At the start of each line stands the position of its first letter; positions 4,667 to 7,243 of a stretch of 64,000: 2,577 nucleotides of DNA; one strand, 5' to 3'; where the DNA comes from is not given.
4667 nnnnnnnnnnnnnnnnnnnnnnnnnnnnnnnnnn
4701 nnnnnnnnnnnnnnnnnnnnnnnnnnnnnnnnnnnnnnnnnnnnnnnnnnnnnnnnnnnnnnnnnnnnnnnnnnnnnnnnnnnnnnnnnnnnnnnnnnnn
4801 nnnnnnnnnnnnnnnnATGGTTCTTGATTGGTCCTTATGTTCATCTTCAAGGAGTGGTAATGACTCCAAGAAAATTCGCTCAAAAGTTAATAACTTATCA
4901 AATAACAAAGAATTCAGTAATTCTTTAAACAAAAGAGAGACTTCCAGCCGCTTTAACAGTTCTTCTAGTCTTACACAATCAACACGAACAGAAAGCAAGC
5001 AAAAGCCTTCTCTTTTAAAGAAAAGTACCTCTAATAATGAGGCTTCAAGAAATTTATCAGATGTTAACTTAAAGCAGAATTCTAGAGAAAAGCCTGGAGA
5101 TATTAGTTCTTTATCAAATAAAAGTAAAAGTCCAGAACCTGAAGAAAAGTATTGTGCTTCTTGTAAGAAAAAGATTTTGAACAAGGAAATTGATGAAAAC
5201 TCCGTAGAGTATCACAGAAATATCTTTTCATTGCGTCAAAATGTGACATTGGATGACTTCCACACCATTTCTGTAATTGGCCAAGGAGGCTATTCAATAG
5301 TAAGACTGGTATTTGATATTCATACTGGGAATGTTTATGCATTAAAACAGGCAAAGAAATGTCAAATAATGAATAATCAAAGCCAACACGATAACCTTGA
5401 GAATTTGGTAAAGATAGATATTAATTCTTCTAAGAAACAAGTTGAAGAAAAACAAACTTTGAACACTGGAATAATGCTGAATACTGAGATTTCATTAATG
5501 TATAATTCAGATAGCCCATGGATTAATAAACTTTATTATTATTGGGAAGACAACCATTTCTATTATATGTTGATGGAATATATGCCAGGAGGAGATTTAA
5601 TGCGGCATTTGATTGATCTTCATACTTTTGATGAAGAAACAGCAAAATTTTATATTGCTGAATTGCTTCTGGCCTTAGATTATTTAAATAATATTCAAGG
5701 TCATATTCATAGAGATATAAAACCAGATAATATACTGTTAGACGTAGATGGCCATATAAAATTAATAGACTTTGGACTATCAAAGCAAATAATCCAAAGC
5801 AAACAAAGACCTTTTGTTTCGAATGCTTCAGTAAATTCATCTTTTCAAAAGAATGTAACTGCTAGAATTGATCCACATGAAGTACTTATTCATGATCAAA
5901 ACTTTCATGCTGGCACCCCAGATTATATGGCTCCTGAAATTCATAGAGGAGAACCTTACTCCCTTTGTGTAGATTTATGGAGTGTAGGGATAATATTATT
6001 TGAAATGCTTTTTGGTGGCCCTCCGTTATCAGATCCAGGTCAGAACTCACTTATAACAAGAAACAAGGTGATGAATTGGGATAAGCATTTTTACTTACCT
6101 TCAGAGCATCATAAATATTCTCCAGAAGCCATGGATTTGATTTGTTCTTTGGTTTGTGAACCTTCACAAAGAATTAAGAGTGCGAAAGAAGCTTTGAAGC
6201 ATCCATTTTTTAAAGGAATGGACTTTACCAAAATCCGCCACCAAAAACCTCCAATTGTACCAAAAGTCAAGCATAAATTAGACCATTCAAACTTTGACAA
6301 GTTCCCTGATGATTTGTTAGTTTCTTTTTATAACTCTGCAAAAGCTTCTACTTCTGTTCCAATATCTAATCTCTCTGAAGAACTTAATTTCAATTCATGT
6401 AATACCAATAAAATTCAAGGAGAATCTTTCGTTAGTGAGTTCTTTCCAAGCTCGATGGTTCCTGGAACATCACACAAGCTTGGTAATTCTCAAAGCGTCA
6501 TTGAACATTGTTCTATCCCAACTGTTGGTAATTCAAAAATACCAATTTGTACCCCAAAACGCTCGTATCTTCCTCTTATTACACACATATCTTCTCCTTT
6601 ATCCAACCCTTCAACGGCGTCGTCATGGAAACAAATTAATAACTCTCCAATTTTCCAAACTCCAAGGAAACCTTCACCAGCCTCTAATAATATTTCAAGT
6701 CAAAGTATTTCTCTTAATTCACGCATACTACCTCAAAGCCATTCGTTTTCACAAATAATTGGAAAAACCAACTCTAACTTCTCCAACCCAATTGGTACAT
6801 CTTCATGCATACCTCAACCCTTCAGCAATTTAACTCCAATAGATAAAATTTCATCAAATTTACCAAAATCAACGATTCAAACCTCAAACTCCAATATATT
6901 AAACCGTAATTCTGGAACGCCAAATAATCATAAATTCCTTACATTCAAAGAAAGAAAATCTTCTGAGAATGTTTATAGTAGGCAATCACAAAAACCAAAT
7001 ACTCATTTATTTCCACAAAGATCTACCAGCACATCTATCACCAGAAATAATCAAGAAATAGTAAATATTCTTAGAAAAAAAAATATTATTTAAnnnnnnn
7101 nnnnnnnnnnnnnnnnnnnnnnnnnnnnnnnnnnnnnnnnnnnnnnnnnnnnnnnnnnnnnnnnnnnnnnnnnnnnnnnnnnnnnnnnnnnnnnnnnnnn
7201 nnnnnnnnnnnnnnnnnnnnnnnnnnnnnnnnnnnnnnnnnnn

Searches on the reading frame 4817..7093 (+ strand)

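Call 21: search_protein_families(library=pfam, proteins=[window:4817-7093:+], max_evalue=0.001)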
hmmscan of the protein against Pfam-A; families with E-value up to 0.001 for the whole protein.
window:4817-7093:+ (758 aa): 3 families
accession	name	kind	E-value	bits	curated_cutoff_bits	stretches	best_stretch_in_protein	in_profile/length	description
PF00069.31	Pkinase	-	1.1e-54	186.1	31.7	1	207-465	30-263/263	Protein kinase domain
PF07714.23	PK_Tyr_Ser-Thr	-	1.6e-21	77.2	23.1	1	207-330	34-157/258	Protein tyrosine and serine/threonine kinase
PF03109.22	ABC1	-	9.5e-06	25.4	22.9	1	242-334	136-226/244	ABC1 atypical kinase-like domain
